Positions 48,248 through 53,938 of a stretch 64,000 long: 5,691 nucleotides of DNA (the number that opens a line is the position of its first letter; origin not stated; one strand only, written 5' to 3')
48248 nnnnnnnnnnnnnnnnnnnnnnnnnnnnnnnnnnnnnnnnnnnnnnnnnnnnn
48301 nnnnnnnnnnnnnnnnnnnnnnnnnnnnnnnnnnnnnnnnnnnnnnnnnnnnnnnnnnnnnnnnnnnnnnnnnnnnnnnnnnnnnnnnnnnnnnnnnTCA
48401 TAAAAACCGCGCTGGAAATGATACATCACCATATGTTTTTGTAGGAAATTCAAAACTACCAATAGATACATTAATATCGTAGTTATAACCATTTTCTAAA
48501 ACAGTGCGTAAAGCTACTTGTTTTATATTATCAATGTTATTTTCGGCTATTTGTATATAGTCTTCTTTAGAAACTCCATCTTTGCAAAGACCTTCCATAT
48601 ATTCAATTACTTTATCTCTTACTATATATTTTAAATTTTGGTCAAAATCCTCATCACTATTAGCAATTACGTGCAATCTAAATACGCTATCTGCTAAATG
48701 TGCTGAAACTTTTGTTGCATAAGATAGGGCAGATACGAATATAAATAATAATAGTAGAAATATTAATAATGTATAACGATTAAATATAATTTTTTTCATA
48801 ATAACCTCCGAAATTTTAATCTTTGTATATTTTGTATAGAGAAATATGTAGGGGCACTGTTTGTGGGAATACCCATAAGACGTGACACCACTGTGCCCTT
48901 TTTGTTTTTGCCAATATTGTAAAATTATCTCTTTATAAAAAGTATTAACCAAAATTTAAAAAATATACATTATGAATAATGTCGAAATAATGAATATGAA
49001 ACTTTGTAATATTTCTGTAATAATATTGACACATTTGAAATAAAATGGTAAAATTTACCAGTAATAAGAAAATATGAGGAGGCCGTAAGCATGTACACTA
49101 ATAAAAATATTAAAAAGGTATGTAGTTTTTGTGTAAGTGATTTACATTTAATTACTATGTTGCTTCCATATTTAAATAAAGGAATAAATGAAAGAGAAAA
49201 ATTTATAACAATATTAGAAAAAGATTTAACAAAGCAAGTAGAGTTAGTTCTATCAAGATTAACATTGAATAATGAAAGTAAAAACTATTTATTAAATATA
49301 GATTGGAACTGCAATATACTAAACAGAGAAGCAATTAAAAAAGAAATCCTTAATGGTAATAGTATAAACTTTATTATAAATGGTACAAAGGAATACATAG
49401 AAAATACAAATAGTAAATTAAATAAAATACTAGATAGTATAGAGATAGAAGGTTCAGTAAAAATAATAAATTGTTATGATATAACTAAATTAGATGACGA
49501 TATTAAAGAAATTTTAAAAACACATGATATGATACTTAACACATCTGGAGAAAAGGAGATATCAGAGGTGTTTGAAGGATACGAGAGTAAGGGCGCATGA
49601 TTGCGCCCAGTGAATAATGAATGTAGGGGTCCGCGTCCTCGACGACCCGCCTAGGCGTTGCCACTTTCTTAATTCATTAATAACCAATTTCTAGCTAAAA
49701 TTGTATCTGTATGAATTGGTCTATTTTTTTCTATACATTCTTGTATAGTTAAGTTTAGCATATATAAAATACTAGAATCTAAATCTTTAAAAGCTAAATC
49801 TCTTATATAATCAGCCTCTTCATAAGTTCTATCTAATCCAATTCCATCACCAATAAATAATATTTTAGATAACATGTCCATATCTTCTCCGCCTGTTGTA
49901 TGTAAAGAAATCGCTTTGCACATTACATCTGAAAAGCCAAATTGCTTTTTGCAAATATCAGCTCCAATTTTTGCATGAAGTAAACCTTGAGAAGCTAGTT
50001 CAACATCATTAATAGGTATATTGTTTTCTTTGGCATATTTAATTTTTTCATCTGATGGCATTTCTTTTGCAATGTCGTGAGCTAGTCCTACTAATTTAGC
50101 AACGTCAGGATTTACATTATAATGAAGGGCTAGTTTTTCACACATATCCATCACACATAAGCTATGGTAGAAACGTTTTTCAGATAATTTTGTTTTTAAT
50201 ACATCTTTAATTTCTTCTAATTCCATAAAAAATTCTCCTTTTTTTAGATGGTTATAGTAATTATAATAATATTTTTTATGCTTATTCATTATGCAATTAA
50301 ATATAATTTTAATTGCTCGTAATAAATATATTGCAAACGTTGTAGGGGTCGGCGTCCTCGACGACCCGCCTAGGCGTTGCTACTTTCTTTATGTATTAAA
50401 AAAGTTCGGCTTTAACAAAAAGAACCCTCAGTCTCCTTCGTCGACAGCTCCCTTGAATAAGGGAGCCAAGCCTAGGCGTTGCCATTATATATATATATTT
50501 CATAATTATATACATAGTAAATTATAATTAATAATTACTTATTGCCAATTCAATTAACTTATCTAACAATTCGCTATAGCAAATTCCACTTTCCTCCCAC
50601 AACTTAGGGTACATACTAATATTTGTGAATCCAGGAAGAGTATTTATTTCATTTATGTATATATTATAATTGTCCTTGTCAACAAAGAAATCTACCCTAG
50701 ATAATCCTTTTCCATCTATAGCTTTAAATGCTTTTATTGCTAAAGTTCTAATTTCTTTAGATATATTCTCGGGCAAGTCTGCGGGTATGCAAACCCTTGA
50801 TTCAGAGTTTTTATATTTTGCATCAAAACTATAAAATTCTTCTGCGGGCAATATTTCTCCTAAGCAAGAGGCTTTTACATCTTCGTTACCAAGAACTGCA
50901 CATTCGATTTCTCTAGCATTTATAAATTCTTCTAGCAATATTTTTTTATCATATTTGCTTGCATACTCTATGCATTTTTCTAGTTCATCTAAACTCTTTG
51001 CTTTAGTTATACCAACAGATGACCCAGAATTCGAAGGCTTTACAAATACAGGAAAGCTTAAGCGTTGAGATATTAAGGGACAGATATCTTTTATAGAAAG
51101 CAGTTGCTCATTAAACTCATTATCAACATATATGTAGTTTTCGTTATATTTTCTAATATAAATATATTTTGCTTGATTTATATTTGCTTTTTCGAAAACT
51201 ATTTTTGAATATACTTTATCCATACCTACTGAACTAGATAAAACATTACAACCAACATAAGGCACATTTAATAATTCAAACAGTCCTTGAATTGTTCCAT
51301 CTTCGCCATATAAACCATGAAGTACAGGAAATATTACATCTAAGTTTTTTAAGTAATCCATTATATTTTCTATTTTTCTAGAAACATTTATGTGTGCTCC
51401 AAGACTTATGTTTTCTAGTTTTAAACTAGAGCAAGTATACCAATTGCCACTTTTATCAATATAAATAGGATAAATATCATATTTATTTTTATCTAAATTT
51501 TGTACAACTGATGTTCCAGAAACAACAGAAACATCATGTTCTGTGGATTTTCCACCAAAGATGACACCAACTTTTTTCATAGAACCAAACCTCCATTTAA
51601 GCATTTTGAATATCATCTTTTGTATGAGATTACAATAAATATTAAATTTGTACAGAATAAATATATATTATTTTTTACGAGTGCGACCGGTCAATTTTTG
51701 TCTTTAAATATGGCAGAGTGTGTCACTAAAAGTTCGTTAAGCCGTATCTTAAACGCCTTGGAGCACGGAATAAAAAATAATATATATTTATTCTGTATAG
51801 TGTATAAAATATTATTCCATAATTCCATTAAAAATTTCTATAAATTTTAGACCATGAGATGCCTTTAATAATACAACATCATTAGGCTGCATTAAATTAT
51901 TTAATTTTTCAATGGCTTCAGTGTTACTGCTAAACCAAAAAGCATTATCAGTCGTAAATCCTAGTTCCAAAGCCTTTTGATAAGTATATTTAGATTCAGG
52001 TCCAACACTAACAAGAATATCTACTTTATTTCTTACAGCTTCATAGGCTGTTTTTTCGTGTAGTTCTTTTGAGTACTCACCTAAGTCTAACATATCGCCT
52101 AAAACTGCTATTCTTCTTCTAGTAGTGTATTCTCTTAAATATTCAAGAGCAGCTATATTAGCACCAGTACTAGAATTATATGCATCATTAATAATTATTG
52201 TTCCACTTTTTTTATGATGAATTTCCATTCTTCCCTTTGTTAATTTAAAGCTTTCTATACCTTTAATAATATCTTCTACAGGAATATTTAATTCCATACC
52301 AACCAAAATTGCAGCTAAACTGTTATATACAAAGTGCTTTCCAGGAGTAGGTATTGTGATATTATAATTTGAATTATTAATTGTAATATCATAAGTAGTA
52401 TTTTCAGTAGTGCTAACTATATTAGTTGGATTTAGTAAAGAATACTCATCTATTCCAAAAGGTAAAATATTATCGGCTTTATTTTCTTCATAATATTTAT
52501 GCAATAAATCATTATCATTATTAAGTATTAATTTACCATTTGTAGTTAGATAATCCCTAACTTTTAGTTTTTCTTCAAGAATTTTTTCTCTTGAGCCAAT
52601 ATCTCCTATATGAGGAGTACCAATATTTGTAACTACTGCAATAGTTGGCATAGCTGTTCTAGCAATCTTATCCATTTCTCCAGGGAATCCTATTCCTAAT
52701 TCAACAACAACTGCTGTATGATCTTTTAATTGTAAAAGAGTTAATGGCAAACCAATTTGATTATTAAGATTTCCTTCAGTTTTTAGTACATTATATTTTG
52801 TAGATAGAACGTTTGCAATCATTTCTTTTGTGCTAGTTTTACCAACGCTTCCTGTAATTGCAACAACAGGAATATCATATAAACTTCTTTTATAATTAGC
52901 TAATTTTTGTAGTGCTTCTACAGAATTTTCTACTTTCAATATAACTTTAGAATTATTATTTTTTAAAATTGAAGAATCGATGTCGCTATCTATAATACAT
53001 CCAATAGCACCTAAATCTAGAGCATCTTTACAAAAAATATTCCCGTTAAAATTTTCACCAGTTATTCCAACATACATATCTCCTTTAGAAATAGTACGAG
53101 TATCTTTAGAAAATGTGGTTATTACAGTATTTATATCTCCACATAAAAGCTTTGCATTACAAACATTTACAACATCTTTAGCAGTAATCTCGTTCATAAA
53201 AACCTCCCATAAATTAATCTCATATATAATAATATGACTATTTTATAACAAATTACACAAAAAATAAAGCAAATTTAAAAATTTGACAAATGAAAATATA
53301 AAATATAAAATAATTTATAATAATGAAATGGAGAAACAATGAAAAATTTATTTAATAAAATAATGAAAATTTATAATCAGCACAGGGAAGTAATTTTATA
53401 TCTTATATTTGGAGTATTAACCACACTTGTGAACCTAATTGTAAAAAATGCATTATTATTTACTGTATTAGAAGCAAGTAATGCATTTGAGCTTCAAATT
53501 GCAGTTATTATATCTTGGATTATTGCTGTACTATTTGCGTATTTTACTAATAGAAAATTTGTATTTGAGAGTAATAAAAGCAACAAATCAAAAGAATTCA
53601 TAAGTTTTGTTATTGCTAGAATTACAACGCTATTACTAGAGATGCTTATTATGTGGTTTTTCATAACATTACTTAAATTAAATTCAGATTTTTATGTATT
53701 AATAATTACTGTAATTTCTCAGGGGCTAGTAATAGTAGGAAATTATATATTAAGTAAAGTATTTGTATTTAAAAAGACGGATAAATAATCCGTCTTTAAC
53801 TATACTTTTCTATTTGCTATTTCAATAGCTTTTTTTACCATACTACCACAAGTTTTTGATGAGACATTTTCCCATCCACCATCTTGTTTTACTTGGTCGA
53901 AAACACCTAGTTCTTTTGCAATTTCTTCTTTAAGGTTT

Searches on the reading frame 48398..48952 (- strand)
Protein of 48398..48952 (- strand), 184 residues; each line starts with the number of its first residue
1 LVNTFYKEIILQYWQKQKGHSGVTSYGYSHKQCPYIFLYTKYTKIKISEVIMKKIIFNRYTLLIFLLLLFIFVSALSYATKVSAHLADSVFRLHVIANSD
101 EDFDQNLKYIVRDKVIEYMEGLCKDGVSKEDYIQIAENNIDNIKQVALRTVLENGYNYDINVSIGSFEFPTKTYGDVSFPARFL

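Call 10: search_protein_families(library=pfam, proteins=[window:48398-48952:-], max_evalue=0.001)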
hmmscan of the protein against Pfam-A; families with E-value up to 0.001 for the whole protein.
window:48398-48952:- (184 aa): 1 family
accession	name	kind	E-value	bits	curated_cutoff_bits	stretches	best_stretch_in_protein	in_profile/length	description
PF09551.15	Spore_II_R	-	3.1e-25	89.6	25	1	88-181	2-95/128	Stage II sporulation protein R (spore_II_R)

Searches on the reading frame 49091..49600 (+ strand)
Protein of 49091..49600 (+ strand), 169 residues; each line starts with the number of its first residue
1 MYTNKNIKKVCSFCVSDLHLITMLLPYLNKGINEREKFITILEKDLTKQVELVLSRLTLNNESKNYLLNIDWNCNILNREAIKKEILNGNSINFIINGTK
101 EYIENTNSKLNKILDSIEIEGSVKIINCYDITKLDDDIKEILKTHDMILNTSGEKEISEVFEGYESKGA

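Call 10: search_protein_families(library=pfam, proteins=[window:49091-49600:+], max_evalue=0.001)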
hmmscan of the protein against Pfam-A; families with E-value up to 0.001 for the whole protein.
window:49091-49600:+ (169 aa): 0 families

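Call 36: search_protein_families(library=pfam, proteins=[window:49091-49600:+], max_evalue=0.01)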
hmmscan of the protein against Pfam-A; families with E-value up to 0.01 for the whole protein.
window:49091-49600:+ (169 aa): 1 family
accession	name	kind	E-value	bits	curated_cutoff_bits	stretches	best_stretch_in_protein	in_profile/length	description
PF14417.12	MEDS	-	0.0014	18.9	29.8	0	10-56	3-49/161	MEDS: MEthanogen/methylotroph, DcmR Sensory domain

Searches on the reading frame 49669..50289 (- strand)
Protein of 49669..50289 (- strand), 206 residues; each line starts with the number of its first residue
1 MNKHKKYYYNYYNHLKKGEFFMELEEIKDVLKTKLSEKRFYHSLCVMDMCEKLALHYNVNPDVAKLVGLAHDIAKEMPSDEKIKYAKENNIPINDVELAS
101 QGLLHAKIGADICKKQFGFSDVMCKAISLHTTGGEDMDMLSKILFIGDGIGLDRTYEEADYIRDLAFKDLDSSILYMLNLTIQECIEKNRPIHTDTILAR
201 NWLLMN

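Call 10: search_protein_families(library=pfam, proteins=[window:49669-50289:-], max_evalue=0.001)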
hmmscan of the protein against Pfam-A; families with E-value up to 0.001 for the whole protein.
window:49669-50289:- (206 aa): 1 family
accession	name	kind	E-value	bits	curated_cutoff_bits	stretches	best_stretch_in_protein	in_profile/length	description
PF01966.28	HD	-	3.5e-14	53.5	22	1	39-170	1-110/116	HD domain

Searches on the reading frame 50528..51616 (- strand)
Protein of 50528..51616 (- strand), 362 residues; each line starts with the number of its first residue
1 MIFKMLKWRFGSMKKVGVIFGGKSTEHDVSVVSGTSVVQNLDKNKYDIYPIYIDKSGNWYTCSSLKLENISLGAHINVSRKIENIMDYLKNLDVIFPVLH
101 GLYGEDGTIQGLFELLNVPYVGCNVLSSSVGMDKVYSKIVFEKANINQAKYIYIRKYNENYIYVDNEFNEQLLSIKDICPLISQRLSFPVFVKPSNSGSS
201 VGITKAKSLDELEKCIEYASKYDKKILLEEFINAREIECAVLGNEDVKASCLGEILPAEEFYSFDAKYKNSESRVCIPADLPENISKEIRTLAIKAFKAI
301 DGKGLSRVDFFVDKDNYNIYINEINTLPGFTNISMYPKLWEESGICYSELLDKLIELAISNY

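Call 10: search_protein_families(library=pfam, proteins=[window:50528-51616:-], max_evalue=0.001)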
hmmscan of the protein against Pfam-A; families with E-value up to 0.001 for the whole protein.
window:50528-51616:- (362 aa): 6 families
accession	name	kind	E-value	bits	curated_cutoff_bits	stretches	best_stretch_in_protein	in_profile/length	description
PF07478.18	Dala_Dala_lig_C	-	1.5e-72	243.8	24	1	174-356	23-204/204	D-ala D-ala ligase C-terminus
PF01820.27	Dala_Dala_lig_N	-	6.6e-36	123.9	34.6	1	15-123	1-121/121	D-ala D-ala ligase N-terminus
PF02222.28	ATP-grasp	-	1.2e-10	41.7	27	1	182-325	25-160/179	ATP-grasp domain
PF02786.22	CPSase_L_D2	-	1.5e-10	41.4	19.8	1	182-326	33-178/211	Carbamoyl-phosphate synthase L chain, ATP binding domain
PF08443.16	RimK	-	7.1e-09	36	21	1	178-337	30-176/188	RimK-like ATP-grasp domain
PF13535.11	ATP-grasp_4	-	0.00048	20.2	27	0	187-326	2-150/160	ATP-grasp domain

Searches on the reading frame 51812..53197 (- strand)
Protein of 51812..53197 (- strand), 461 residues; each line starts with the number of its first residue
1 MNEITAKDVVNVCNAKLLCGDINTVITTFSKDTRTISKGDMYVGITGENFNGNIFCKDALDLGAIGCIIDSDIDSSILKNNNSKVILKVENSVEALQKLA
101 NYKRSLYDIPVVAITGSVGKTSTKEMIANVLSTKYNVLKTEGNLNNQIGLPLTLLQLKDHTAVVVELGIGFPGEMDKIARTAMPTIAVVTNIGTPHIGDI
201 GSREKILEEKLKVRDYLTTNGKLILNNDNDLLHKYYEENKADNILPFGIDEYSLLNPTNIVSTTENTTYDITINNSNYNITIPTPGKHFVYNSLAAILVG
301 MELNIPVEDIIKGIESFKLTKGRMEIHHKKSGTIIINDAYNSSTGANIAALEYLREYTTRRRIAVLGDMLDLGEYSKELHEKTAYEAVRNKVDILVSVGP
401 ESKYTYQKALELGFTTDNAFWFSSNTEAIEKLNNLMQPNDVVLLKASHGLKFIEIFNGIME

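Call 10: search_protein_families(library=pfam, proteins=[window:51812-53197:-], max_evalue=0.001)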
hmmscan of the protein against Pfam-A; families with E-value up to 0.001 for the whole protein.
window:51812-53197:- (461 aa): 2 families
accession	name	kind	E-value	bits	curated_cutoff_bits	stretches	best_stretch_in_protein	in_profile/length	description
PF08245.18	Mur_ligase_M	-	2.5e-40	139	24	1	114-299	1-199/200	Mur ligase middle domain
PF02875.26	Mur_ligase_C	-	1.7e-21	77.8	28.4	1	322-447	1-126/127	Mur ligase, glutamate ligase domain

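Call 87: find_encoding_contigs(protein=window:51812-53197:-, flank=10000, max_places=2)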
Protein window:51812-53197:- (461 aa): 18 contigs read that carry it; 2 places shown.
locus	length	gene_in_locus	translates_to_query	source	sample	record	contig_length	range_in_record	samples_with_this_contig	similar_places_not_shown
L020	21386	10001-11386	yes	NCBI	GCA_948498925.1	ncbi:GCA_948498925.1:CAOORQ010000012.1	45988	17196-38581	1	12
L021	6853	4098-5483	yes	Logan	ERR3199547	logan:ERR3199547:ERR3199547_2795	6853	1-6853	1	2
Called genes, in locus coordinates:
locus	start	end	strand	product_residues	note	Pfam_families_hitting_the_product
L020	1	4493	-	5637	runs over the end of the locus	PF07581:Glug (faint), PF17802:SpaA, PF05738:Cna_B, PF17802:SpaA, PF05738:Cna_B, PF17802:SpaA, PF05738:Cna_B, PF17802:SpaA, +5 more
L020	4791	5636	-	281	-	PF07581:Glug (faint)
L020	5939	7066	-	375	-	PF06925:MGDG_synth, PF26337:Gtf3_C (faint), PF02350:Epimerase_2, PF00534:Glycos_transf_1, PF04101:Glyco_tran_28_C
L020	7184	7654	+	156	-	PF07486:Hydrolase_2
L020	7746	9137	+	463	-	PF20769:YPEB_N, PF14620:YPEB_PepSY1-2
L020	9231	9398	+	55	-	PF00269:SASP (weak)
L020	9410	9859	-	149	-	PF04138:GtrA_DPMS_TM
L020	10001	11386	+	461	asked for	PF08245:Mur_ligase_M, PF02875:Mur_ligase_C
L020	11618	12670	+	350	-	PF01820:Dala_Dala_lig_N, PF08443:RimK, PF02222:ATP-grasp, PF07478:Dala_Dala_lig_C, PF02786:CPSase_L_D2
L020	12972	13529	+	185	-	PF01966:HD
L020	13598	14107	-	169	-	-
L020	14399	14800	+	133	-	PF09551:Spore_II_R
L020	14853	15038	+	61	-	-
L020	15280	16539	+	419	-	PF00275:EPSP_synthase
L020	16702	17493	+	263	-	PF00753:Lactamase_B, PF23023:Anti-Pycsar_Apyc1, PF16661:Lactamase_B_6 (weak), PF12706:Lactamase_B_2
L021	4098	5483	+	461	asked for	PF08245:Mur_ligase_M, PF02875:Mur_ligase_C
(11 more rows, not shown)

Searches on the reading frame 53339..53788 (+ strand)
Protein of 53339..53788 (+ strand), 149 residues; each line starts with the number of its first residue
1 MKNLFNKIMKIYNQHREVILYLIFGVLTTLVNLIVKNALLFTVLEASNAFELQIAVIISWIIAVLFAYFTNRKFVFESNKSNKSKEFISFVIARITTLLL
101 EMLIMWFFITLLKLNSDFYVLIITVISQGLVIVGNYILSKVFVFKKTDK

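Call 36: search_protein_families(library=pfam, proteins=[window:53339-53788:+], max_evalue=0.01)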
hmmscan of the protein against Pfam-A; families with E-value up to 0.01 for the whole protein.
window:53339-53788:+ (149 aa): 1 family
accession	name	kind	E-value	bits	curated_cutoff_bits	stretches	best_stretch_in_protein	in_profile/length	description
PF04138.20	GtrA_DPMS_TM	-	5.6e-20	72.1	26.1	1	21-144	2-117/117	GtrA/DPMS, transmembrane domain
